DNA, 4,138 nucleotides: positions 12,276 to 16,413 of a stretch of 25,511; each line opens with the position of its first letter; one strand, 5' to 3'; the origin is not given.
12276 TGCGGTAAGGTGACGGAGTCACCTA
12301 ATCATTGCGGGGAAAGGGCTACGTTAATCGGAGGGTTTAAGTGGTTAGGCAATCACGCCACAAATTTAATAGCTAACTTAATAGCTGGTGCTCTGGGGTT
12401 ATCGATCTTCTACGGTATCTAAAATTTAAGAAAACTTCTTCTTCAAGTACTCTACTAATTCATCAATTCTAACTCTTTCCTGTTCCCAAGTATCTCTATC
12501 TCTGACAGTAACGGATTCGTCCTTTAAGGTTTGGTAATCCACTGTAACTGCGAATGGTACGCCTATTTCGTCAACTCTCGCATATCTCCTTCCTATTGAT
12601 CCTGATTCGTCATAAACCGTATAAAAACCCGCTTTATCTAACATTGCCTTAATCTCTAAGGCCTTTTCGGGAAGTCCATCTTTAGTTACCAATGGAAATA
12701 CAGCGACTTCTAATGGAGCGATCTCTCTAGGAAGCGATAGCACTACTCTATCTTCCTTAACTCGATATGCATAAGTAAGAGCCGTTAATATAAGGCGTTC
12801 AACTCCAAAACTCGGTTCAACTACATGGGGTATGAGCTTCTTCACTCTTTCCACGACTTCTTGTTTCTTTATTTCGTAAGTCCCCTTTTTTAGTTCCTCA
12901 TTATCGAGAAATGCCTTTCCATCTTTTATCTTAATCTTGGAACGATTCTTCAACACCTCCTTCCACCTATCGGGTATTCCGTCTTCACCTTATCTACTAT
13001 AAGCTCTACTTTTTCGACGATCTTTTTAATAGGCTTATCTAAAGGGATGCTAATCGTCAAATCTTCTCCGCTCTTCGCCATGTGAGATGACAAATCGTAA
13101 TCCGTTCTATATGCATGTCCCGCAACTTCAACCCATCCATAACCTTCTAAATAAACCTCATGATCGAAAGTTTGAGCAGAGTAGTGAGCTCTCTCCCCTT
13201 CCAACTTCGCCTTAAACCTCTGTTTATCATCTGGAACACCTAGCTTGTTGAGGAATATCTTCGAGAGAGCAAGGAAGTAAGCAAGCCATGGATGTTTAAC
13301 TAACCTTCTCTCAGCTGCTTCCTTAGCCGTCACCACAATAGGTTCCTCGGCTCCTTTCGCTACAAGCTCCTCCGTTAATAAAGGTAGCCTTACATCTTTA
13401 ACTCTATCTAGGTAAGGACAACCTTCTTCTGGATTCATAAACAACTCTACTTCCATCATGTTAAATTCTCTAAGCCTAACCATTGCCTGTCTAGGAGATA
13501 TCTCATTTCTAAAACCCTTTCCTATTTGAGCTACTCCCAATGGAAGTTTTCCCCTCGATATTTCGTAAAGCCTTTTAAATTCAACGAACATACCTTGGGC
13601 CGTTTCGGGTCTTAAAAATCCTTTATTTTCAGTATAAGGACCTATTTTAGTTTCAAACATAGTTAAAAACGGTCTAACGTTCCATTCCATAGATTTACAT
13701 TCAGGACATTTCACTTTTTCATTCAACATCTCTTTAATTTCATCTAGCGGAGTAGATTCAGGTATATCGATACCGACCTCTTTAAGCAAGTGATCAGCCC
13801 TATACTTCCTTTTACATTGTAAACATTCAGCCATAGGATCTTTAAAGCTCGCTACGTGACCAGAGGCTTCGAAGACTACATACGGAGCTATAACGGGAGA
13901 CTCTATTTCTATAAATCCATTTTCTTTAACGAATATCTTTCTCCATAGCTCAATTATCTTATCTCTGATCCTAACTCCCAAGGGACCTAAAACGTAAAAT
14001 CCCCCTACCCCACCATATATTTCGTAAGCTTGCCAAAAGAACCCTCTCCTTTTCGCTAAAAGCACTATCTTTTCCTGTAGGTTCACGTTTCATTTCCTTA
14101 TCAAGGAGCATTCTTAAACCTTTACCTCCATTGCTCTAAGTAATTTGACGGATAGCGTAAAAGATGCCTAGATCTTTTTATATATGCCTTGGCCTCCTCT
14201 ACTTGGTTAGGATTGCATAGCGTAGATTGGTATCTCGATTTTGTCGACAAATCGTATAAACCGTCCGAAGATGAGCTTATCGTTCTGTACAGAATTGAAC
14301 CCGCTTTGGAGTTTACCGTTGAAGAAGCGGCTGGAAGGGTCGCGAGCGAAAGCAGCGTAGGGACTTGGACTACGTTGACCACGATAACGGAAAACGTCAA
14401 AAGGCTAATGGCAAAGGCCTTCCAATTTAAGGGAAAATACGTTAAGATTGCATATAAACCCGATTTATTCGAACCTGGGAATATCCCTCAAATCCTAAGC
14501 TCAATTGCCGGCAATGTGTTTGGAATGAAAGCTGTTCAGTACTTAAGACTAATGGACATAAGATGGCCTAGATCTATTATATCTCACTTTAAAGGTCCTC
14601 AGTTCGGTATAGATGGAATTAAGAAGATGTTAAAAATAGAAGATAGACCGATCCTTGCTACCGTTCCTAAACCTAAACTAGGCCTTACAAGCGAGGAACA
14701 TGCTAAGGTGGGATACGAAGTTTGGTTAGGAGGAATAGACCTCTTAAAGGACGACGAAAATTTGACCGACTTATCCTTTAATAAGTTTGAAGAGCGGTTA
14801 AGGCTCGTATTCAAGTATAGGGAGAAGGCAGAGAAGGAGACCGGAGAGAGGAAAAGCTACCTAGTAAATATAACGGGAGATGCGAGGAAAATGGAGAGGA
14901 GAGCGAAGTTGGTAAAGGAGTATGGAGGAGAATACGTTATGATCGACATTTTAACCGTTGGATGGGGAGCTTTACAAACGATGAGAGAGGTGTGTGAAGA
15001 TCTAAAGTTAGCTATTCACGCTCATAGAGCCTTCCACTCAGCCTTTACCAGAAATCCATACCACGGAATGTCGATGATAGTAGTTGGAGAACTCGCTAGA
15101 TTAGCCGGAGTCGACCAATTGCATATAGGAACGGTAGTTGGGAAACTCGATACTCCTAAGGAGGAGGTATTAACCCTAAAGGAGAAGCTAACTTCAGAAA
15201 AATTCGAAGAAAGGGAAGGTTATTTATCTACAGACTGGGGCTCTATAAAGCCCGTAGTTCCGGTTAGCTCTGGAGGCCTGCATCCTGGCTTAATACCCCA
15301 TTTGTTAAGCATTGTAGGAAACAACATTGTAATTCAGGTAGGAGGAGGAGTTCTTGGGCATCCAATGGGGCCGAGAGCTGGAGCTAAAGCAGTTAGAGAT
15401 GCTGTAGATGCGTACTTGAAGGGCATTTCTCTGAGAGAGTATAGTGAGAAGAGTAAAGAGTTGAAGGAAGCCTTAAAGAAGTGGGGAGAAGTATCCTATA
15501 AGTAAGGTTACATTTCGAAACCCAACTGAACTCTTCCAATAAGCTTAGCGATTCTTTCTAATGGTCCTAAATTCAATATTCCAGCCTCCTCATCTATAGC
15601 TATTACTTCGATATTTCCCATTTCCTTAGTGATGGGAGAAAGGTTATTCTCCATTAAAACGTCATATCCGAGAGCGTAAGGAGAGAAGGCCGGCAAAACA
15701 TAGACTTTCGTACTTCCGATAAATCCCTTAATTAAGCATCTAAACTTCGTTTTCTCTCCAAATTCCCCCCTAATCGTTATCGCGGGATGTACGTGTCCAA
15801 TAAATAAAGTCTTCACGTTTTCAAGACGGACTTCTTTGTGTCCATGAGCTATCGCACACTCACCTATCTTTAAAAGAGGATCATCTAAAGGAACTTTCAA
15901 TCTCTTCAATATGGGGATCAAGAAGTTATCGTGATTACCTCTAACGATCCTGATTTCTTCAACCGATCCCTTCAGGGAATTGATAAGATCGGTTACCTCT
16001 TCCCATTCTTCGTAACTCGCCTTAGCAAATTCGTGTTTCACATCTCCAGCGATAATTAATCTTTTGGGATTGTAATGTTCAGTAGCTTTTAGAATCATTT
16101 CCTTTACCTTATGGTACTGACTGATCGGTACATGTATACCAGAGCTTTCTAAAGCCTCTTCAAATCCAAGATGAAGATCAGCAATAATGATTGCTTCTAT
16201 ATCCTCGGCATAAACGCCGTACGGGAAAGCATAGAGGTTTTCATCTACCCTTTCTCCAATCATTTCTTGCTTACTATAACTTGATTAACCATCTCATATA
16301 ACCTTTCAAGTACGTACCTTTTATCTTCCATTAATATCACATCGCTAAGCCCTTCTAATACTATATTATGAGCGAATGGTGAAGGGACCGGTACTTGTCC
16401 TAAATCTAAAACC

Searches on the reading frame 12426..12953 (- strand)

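Call 76: search_protein_families(library=pfam, proteins=[window:12426-12953:-], max_evalue=0.001)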
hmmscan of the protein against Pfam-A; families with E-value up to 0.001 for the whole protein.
window:12426-12953:- (175 aa): 1 family
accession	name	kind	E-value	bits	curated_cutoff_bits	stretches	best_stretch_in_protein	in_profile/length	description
PF03129.25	HGTP_anticodon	-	2.9e-26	91.9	21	1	82-173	1-94/94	Anticodon binding domain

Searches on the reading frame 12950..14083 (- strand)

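Call 76: search_protein_families(library=pfam, proteins=[window:12950-14083:-], max_evalue=0.001)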
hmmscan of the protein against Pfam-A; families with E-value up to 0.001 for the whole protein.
window:12950-14083:- (377 aa): 1 family
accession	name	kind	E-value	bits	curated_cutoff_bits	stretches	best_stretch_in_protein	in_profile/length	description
PF00587.30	tRNA-synt_2b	-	8e-06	26.5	29.3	1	156-219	12-74/179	tRNA synthetase class II core domain (G, H, P, S and T)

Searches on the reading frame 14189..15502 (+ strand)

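Call 76: search_protein_families(library=pfam, proteins=[window:14189-15502:+], max_evalue=0.001)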
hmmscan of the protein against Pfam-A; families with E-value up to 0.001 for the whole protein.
window:14189-15502:+ (438 aa): 2 families
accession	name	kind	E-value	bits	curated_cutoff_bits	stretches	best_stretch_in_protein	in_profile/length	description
PF00016.26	RuBisCO_large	-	9.1e-86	288.2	30.1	1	140-432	1-299/299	Ribulose bisphosphate carboxylase large chain, catalytic domain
PF02788.21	RuBisCO_large_N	-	9.4e-42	142.5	20.7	1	17-129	1-119/120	Ribulose bisphosphate carboxylase large chain, N-terminal domain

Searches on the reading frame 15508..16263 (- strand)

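Call 56: search_protein_families(library=pfam, proteins=[window:15508-16263:-], max_evalue=0.001)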
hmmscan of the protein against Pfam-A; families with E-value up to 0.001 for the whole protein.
window:15508-16263:- (251 aa): 2 families
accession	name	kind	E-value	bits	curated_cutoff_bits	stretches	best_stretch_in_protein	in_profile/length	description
PF00149.33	Metallophos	-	2e-07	32.1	21.5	1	25-114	4-72/191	Calcineurin-like phosphoesterase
PF12850.12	Metallophos_2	-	0.00039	20.9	27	1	25-160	4-118/154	Calcineurin-like phosphoesterase superfamily domain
